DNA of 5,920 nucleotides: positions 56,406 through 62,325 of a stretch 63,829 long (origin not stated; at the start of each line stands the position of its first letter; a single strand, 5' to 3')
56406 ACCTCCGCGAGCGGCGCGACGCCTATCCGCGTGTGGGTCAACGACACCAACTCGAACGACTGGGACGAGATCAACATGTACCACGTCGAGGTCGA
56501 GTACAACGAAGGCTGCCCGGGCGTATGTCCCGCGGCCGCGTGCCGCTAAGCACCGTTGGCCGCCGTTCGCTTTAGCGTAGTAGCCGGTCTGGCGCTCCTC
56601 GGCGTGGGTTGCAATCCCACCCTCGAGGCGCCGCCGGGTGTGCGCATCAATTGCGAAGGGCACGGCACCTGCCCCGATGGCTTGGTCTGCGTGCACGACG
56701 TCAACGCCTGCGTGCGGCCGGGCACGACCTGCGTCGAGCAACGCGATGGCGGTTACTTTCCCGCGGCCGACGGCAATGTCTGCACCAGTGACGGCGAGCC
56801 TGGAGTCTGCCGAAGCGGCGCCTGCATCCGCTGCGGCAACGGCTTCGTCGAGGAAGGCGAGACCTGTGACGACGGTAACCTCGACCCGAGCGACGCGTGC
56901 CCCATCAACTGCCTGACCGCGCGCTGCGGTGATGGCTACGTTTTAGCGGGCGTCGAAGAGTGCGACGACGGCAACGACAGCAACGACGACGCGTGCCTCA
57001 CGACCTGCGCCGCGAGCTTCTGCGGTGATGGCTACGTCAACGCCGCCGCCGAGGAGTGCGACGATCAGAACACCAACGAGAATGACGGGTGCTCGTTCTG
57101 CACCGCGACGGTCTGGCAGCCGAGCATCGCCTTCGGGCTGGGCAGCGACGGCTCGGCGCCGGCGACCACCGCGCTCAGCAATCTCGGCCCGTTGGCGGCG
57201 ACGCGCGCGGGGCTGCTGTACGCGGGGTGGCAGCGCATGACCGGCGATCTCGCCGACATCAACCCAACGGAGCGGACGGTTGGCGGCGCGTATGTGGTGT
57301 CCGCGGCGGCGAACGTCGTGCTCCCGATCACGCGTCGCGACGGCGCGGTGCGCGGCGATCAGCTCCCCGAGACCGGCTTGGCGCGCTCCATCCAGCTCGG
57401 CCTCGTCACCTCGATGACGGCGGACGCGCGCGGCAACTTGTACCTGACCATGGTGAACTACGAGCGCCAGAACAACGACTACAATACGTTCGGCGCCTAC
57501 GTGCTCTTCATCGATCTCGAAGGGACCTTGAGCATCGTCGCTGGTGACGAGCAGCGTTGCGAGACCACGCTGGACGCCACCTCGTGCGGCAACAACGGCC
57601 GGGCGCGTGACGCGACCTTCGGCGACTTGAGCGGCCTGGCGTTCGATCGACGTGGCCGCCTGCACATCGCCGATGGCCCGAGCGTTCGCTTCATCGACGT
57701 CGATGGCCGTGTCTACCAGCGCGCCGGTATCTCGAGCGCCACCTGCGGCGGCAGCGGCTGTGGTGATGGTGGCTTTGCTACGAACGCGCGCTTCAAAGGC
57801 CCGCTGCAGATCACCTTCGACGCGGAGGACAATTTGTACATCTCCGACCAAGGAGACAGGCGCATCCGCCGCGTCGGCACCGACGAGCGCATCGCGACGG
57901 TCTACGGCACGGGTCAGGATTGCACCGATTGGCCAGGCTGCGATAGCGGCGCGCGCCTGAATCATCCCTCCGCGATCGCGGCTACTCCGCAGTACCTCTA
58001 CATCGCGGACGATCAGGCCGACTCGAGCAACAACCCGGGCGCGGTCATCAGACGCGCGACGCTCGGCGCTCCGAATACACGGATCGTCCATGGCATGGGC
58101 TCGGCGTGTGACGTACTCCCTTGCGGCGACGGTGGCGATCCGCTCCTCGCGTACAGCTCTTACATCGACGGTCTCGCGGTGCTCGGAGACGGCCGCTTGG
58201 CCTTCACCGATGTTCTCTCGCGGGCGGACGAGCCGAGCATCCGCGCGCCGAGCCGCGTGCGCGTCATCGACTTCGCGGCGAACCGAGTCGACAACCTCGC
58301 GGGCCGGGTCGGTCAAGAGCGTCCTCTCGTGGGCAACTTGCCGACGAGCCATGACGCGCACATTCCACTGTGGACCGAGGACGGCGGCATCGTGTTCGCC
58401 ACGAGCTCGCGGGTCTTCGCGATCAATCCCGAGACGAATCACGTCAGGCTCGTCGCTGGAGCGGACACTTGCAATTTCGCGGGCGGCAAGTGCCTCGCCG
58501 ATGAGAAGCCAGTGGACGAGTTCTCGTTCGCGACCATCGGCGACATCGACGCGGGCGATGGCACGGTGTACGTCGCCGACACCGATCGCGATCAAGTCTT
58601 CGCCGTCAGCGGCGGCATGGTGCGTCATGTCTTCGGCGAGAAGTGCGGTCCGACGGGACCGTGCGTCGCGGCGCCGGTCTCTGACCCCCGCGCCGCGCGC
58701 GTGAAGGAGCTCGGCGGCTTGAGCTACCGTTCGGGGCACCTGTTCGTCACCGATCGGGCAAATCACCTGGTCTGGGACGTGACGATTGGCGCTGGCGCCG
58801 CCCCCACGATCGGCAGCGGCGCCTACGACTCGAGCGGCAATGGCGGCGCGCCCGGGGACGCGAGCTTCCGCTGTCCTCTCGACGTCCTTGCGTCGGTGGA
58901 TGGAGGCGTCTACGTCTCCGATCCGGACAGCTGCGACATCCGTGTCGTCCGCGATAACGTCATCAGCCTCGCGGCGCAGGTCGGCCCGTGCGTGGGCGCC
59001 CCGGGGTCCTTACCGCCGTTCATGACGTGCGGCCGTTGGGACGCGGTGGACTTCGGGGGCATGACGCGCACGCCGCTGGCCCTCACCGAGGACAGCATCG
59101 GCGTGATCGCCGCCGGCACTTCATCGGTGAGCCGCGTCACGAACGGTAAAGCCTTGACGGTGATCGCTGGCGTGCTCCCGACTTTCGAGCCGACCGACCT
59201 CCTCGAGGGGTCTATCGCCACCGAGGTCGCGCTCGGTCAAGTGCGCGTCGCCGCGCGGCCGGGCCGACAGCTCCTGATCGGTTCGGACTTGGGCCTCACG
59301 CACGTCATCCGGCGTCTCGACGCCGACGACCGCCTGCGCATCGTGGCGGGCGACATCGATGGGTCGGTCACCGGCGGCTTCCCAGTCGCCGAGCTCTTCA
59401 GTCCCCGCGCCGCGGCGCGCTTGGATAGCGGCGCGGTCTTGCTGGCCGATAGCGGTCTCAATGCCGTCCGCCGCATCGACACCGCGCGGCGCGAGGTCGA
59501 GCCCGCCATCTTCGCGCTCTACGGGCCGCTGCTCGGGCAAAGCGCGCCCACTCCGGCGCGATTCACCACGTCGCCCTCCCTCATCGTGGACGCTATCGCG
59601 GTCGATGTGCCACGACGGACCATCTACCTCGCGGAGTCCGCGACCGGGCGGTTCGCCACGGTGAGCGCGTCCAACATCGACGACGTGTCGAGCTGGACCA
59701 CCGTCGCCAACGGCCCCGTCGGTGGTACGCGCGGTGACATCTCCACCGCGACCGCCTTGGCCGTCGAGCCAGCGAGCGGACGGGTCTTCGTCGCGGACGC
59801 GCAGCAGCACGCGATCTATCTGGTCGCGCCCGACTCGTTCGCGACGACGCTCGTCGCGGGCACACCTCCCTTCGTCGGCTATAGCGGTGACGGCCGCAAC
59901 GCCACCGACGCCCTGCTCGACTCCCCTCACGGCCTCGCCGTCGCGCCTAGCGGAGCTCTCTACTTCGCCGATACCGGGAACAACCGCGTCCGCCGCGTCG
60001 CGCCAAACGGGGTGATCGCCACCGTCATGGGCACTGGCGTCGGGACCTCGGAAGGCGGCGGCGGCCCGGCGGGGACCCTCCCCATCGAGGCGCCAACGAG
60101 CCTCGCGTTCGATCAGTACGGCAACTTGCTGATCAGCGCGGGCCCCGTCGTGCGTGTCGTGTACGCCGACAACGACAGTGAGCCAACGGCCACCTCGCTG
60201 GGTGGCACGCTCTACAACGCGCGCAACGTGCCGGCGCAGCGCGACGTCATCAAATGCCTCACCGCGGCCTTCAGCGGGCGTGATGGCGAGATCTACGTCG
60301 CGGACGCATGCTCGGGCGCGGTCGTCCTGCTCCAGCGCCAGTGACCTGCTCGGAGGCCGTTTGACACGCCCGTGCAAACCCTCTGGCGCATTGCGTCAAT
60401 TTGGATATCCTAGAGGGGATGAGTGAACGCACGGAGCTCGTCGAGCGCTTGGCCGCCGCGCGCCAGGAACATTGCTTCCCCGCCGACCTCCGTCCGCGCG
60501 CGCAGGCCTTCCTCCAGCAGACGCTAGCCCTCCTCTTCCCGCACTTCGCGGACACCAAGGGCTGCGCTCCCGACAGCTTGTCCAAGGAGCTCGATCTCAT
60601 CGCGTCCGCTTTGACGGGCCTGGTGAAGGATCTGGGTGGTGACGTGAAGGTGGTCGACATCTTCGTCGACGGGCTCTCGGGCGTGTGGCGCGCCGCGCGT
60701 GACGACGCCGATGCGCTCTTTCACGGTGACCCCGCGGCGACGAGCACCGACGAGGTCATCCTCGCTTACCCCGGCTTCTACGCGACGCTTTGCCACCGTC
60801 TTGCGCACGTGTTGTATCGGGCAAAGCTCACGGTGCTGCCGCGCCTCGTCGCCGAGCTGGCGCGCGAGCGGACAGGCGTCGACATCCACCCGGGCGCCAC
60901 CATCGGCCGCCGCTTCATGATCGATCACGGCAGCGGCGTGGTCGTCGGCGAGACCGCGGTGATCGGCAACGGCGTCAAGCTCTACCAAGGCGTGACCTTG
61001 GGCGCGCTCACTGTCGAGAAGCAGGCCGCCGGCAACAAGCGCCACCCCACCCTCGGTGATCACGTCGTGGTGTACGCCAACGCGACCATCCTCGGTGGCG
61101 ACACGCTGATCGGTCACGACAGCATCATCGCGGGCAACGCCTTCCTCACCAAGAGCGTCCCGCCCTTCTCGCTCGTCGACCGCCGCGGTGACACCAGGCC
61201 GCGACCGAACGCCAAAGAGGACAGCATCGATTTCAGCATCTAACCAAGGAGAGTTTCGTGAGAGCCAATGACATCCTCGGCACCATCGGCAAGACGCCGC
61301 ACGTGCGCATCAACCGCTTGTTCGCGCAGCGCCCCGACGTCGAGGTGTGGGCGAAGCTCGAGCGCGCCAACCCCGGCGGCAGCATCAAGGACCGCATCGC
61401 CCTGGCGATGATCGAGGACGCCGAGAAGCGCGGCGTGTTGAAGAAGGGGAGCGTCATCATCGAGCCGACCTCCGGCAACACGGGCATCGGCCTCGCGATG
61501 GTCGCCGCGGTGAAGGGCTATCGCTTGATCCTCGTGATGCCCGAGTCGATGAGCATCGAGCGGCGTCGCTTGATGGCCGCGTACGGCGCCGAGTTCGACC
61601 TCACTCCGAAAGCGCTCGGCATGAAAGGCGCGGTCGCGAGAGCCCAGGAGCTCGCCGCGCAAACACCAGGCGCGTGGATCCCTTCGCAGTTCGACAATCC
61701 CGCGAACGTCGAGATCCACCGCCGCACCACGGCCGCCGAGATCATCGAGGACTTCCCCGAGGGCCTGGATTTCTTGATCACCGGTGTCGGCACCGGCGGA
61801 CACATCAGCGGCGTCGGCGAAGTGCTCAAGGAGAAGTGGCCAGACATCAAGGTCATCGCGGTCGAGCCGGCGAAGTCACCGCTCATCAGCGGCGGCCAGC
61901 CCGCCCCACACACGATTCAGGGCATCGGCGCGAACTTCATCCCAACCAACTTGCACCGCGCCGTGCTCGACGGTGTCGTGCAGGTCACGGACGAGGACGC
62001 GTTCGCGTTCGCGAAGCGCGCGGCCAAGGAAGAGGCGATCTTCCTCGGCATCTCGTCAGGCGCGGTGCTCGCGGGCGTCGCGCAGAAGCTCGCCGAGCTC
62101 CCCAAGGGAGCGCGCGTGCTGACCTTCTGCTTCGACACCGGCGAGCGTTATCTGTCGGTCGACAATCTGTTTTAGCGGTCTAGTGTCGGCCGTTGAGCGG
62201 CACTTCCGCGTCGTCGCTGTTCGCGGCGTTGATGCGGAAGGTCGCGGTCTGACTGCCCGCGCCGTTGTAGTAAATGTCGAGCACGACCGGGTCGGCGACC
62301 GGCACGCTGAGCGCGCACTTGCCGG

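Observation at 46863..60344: Five-gene operon encoding only secreted or lipoprotein products built from eukaryotic-ECM-like modules (TSP3, VWA, PPC, Cys-rich, NHL): candidate undescribed Ca-dependent surface or matrix system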

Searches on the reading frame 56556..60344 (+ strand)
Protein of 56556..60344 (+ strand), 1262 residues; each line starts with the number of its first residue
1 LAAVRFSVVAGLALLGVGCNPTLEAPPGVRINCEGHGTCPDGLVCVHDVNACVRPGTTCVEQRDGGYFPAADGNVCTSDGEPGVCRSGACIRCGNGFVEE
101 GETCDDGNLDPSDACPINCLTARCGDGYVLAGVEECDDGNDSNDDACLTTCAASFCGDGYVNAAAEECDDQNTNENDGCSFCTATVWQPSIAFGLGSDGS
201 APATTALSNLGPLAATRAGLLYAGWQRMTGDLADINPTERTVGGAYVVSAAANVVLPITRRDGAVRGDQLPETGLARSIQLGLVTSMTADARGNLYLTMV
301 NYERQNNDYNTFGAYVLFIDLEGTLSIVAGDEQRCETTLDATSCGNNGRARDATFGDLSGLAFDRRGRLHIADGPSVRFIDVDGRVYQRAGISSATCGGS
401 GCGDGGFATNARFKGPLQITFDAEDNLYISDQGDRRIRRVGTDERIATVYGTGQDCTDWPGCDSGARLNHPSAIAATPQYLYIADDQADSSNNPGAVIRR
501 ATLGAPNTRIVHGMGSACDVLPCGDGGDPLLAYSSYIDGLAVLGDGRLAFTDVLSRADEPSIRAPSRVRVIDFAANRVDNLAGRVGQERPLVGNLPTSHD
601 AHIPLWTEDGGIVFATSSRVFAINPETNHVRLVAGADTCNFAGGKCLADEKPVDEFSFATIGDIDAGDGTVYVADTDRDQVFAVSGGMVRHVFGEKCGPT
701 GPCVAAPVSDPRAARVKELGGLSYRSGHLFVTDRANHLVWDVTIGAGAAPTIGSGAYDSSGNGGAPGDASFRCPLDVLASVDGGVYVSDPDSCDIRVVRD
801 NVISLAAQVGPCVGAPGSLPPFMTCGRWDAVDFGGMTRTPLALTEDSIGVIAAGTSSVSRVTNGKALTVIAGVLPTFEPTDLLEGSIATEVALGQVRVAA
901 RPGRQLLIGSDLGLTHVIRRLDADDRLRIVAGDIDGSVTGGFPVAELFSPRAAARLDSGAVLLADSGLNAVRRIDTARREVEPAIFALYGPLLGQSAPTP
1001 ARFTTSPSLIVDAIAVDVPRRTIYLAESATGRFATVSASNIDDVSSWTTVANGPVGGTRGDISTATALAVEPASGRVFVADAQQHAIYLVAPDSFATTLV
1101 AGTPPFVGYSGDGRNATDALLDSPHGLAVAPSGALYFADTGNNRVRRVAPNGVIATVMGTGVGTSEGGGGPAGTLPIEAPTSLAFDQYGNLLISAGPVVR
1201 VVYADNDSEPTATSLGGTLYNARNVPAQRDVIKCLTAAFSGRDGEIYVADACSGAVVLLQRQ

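Call 8: search_protein_families(library=pfam, proteins=[window:56556-60344:+], max_evalue=0.01)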
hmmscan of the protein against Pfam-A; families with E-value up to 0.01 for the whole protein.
window:56556-60344:+ (1262 aa): 6 families
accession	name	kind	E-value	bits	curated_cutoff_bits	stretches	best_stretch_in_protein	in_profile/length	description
PF25021.1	TEN_NHL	-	6.2e-27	94.9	27.1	3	1068-1165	77-183/357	Teneurin NHL domain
PF13948.11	DUF4215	-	1.4e-14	54.5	27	3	150-182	16-46/47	Domain of unknown function (DUF4215)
PF01436.27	NHL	-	1.9e-14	53.3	20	1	1121-1146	1-26/28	NHL repeat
PF08450.18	SGL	-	0.00016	21.8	26.3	0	1059-1156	130-218/246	SMP-30/Gluconolactonase/LRE-like region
PF02393.21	US22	-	0.00093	19.7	35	0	1073-1093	88-108/124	US22 like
PF24684.1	Vgb_lyase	-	0.0039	16.5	50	0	1123-1155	98-130/290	Virginiamycin B lyase family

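Call 9: search_protein_families(library=ncbifam, proteins=[window:56556-60344:+], max_evalue=0.01)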
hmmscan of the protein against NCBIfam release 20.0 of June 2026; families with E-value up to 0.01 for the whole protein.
window:56556-60344:+ (1262 aa): 3 families
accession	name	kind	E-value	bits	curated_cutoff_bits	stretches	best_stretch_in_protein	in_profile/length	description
TIGR02232.1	myxo_disulf_rpt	repeat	8e-14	51.2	20.8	3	155-180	3-27/38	cysteine-rich acidic repeat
NF035926.1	scyF_NHL_VPEP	equivalog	4.5e-10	39.2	350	1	1053-1172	189-297/376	scytonemin biosynthesis PEP-CTERM protein ScyF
NF033206.1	ScyE_fam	subfamily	3.3e-06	26.9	80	0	1121-1253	7-159/333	ScyD/ScyE family protein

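Call 68: find_related_loci(query=window:56556-60344:+, collection=metagenome_contigs, flank=8000)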
Query window:56556-60344:+ (1262 aa) in metagenome_contigs; peptide patterns used: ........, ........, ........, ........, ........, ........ (x = any residue, [..] = any of these).
600 stretches matched a pattern (row limit reached: there are more); 450 encode a relative of the query (tblastn E <= 1e-3); the best 80 are kept; 80 distinct loci.
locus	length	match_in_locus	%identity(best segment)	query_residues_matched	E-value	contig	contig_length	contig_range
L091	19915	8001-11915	31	33-1262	2e-39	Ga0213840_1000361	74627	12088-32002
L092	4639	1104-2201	42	27-250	7e-29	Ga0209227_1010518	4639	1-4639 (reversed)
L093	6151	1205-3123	42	53-248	7e-27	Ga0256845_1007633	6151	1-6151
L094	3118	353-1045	60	93-190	4e-26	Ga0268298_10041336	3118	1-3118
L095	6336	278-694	60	72-198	2e-25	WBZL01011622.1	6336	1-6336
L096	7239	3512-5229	61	53-186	6e-25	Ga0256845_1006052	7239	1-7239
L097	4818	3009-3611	50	34-180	4e-24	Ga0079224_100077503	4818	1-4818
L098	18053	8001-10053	57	72-247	5e-24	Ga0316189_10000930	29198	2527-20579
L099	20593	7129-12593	25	18-1262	5e-49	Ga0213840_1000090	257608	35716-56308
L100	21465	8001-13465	25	18-1262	5e-49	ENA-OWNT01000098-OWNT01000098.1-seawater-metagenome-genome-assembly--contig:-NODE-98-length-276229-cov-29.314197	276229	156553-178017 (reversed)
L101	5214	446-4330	54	66-256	6e-24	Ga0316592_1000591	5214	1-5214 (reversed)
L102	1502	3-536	53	72-236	1e-24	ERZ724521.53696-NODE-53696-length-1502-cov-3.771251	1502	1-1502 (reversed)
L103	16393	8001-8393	55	72-179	2e-24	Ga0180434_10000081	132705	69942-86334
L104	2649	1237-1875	54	93-278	9e-24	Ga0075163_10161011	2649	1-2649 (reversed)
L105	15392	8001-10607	37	4-180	2e-23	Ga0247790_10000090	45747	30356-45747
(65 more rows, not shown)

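Call 87: search_protein_families(library=padloc, proteins=[window:56556-60344:+], max_evalue=0.001)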
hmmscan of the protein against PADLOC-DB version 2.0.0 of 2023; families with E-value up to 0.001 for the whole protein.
window:56556-60344:+ (1262 aa): 0 families

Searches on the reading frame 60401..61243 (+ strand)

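Call 23: search_protein_families(library=ncbifam, proteins=[window:60401-61243:+], max_evalue=0.001)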
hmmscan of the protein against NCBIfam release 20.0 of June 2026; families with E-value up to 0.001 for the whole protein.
window:60401-61243:+ (280 aa): 13 families
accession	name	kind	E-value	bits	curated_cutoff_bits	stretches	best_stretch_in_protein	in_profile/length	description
TIGR01172.1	cysE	equivalog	4.7e-50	169.8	210.65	1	100-258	2-155/162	serine O-acetyltransferase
NF041874.1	EPS_EpsC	equivalog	1.5e-44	151.7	150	1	101-258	3-155/168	serine O-acetyltransferase EpsC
NF008349.0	PRK11132.1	equivalog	1.6e-26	93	397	1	97-258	79-235/273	serine O-acetyltransferase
NF007564.0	PRK10191.1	equivalog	5.9e-14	51.8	196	1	137-259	38-151/162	colanic acid biosynthesis acetyltransferase WcaB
TIGR04016.1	WcaB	equivalog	2.8e-13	49.7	194.65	1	137-259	22-135/146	colanic acid biosynthesis acetyltransferase WcaB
TIGR03532.1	DapD_Ac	equivalog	7.5e-08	32.3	231.75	1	160-259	111-203/231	2,3,4,5-tetrahydropyridine-2,6-dicarboxylate N-acetyltransferase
NF002060.0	PRK00892.1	subfamily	6.5e-06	25.5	207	1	134-230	88-182/345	UDP-3-O-(3-hydroxymyristoyl)glucosamine N-acyltransferase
NF008808.1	PRK11830.1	equivalog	2.2e-05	24.1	204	1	165-257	101-186/243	2,3,4,5-tetrahydropyridine-2,6-dicarboxylate N-succinyltransferase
NF003657.0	PRK05289.1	equivalog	3.2e-05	23.1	226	0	161-230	5-96/264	acyl-ACP--UDP-N-acetylglucosamine O-acyltransferase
TIGR03991.1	alt_bact_glmU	hypoth_equivalog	7.2e-05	22.2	225.3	0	217-264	313-359/394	UDP-N-acetylglucosamine diphosphorylase/glucosamine-1-phosphate N-acetyltransferase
TIGR01852.1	lipid_A_lpxA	equivalog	9.3e-05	21.8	231.05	0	162-230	1-91/254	acyl-ACP--UDP-N-acetylglucosamine O-acyltransferase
TIGR01853.1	lipid_A_lpxD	equivalog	0.00013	21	242.5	0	160-201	117-156/325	UDP-3-O-(3-hydroxymyristoyl)glucosamine N-acyltransferase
NF058585.1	HptprglPActTf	PfamEq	0.00027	20.5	300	0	218-259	109-149/172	heptaprenylglyceryl phosphate O-acetyltransferase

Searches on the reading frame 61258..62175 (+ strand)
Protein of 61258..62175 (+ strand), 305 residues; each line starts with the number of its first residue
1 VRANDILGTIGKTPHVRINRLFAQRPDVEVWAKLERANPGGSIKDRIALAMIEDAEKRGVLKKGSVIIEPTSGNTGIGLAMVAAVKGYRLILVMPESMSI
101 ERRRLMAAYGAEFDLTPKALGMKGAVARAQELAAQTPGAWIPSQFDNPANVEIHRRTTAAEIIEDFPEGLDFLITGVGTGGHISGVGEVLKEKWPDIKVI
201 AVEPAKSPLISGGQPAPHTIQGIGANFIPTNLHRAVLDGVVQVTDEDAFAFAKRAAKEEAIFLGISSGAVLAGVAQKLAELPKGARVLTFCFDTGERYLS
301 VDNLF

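Call 23: search_protein_families(library=ncbifam, proteins=[window:61258-62175:+], max_evalue=0.001)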
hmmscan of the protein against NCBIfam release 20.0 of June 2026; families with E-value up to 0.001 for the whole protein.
window:61258-62175:+ (305 aa): 36 families (the best 25 are shown)
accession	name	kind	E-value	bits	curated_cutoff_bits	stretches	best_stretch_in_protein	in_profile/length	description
TIGR01139.1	cysK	equivalog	5.1e-122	406.8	350.95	1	9-302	4-296/298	cysteine synthase A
TIGR01136.1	cysKM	subfamily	7.8e-119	396.5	344.15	1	8-302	3-297/299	cysteine synthase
NF007989.0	PRK10717.1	equivalog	2.7e-87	293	387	1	3-300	5-314/334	cysteine synthase A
TIGR01137.1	cysta_beta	equivalog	6.8e-85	285.4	510.25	1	4-300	3-307/457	cystathionine beta-synthase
TIGR01138.1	cysM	equivalog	1.9e-80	270.5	394.2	1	6-301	2-287/290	cysteine synthase B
NF008735.0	PRK11761.1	equivalog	1.8e-79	267.1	413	1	4-302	4-292/296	cysteine synthase CysM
TIGR03945.1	PLP_SbnA_fam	equivalog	7.7e-74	248.5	349.95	1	7-300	2-296/304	2,3-diaminopropionate biosynthesis protein SbnA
NF053679.1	CysteaSynCapA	equivalog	2.4e-59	200.8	600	1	3-300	7-316/329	cysteate synthase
NF005292.0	PRK06815.1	equivalog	8.6e-22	77.6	371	1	9-287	18-299/320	threonine/serine dehydratase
NF052478.1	CystDsulMYC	equivalog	1.2e-21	77.4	600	1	22-299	31-321/354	L-cysteine desulfhydrase Cds1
NF006094.0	PRK08246.1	subfamily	3.5e-21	75.9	331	1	4-211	15-207/310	serine/threonine dehydratase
TIGR01127.1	ilvA_1Cterm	equivalog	3.6e-20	72.3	378.75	1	22-209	9-188/380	threonine ammonia-lyase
NF006674.0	PRK09224.1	subfamily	3.2e-19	69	577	1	20-209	32-214/508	threonine ammonia-lyase IlvA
TIGR01124.1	ilvA_2Cterm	equivalog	8.5e-19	67.5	411.3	1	12-208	17-205/499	threonine ammonia-lyase, biosynthetic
NF005600.0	PRK07334.1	equivalog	2.8e-18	65.7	496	1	3-208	19-215/408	threonine ammonia-lyase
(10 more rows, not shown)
